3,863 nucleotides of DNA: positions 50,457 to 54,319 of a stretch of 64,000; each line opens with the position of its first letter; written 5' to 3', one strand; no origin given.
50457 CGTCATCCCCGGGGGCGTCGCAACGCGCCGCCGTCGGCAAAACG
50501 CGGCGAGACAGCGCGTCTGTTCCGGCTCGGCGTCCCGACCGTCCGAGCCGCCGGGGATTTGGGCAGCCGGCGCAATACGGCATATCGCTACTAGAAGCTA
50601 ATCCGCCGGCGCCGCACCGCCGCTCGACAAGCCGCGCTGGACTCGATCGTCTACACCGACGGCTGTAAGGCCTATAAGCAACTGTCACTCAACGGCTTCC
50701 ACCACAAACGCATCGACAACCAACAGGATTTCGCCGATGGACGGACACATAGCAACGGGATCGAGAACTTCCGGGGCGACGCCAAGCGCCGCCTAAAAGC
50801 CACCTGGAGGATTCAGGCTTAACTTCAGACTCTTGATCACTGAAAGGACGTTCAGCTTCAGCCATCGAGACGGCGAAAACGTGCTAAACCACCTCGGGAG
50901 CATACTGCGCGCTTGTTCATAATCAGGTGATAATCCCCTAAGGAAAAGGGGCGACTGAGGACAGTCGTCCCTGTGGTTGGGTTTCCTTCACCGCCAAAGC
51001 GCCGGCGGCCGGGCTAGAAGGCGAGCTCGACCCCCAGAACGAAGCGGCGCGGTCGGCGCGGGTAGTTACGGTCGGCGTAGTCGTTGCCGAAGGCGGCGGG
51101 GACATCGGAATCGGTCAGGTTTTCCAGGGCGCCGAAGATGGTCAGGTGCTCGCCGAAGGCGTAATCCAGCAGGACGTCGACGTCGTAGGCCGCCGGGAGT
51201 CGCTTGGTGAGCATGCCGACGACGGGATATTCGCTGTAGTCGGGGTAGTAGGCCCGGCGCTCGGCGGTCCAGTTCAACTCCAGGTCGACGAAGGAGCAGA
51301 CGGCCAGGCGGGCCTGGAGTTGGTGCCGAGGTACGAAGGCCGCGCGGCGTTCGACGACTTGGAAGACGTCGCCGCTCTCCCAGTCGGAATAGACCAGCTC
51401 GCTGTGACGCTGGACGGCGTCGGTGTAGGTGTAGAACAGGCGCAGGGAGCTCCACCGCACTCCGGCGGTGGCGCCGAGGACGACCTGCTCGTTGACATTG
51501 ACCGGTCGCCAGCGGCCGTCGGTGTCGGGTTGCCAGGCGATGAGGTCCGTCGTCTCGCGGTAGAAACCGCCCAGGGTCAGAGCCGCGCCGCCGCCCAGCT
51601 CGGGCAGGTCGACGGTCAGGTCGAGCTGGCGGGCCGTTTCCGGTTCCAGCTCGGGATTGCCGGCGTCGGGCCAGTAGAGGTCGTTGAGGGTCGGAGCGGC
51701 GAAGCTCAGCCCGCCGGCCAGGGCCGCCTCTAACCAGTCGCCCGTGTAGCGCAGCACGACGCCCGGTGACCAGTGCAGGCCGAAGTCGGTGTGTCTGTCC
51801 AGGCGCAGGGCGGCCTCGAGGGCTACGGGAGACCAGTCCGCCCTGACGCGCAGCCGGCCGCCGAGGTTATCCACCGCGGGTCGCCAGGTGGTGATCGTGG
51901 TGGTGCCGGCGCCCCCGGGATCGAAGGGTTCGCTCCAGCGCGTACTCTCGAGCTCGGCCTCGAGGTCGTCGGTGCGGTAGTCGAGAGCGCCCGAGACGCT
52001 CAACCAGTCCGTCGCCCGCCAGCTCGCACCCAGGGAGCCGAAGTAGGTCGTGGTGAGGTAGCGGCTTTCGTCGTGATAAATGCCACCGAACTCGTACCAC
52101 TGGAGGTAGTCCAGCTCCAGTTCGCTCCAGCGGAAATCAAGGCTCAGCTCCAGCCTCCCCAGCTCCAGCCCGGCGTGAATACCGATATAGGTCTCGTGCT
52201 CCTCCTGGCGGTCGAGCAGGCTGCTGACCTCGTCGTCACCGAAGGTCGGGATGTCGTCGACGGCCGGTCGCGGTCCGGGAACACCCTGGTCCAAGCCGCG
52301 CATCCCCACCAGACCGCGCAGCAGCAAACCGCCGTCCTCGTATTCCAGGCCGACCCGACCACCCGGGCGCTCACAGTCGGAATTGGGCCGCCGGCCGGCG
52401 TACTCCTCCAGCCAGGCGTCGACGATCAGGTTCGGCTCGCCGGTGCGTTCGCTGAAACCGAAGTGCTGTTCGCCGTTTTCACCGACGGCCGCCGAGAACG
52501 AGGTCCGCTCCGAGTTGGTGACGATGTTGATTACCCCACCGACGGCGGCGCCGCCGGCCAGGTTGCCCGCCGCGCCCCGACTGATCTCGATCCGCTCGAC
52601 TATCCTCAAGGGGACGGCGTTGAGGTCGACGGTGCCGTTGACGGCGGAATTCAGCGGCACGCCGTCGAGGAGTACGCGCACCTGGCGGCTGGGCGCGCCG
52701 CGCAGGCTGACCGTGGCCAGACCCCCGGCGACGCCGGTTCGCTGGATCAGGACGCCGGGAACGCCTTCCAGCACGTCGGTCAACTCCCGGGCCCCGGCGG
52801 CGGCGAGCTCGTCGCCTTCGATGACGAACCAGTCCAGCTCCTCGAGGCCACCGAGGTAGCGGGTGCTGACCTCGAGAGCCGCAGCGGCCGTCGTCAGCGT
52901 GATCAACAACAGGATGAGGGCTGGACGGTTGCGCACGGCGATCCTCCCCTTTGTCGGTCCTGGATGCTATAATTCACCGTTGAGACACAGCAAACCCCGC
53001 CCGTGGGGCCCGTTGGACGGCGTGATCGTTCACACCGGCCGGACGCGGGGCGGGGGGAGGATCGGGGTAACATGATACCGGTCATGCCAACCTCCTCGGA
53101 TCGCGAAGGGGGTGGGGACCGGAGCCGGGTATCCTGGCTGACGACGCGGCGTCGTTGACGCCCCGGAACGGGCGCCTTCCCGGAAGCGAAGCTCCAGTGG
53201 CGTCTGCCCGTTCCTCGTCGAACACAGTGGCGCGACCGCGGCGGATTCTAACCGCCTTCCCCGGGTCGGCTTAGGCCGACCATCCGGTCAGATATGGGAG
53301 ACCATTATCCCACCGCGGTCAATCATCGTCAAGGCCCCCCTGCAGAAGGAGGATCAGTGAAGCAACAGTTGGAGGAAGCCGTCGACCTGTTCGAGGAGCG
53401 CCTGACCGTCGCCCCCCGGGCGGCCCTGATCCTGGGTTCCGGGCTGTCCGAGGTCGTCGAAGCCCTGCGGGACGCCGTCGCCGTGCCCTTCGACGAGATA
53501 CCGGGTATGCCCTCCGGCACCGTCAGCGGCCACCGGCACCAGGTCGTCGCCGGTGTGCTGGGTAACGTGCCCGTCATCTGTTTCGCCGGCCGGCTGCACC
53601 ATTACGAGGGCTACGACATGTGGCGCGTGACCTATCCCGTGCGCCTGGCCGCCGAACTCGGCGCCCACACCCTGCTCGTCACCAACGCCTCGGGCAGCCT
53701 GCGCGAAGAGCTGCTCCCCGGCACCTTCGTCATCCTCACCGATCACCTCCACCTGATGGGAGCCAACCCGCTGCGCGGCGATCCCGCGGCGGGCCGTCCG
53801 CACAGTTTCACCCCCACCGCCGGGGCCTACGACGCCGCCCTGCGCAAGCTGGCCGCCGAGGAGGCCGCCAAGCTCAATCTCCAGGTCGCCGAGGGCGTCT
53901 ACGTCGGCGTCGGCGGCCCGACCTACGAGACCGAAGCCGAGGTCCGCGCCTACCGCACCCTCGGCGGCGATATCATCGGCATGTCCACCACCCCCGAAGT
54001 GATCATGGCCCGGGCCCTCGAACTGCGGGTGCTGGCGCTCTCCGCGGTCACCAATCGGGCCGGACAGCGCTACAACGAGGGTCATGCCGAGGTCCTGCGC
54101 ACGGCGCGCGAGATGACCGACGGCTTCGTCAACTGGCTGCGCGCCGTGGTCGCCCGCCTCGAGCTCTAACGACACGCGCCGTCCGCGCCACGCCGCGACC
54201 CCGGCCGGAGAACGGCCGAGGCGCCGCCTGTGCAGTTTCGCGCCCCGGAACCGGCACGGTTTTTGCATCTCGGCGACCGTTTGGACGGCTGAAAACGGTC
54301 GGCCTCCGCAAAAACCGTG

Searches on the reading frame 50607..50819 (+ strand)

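Call 73: search_protein_families(library=pfam, proteins=[window:50607-50819:+], max_evalue=0.01)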
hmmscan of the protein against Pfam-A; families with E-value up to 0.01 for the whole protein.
seq(71 aa): 1 family
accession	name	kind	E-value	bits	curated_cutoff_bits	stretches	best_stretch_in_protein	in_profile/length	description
PF12762.13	DDE_Tnp_IS1595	-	4.4e-09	37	27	1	8-67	73-133/153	ISXO2-like transposase domain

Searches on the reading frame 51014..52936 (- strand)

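Call 71: search_protein_families(library=pfam, proteins=[window:51014-52936:-], max_evalue=0.00001)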
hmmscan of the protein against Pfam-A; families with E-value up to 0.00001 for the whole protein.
window:51014-52936:- (640 aa): 2 families
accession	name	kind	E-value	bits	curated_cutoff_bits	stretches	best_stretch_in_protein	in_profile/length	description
PF00593.30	TonB_dep_Rec_b-barrel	-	2.7e-27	97.2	27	1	252-607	66-436/436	TonB dependent receptor-like, beta-barrel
PF07715.20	Plug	-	2.2e-21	76.8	23.9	1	38-135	11-107/107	TonB-dependent Receptor Plug Domain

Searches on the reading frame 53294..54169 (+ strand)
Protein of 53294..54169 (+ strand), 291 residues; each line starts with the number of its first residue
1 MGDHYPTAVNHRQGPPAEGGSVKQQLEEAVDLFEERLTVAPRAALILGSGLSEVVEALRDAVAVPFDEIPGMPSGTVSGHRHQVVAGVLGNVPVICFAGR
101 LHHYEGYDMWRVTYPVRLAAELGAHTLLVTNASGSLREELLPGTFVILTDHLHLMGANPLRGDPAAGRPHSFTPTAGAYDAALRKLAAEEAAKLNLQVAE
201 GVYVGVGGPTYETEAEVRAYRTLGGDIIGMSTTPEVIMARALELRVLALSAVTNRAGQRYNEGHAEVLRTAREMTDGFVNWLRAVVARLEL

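Call 71: search_protein_families(library=pfam, proteins=[window:53294-54169:+], max_evalue=0.00001)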
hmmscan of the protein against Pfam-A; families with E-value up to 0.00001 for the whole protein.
window:53294-54169:+ (291 aa): 1 family
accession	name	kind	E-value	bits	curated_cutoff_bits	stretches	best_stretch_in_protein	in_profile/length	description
PF01048.26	PNP_UDP_1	-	6.5e-44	150.5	25.1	1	43-276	2-222/233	Phosphorylase superfamily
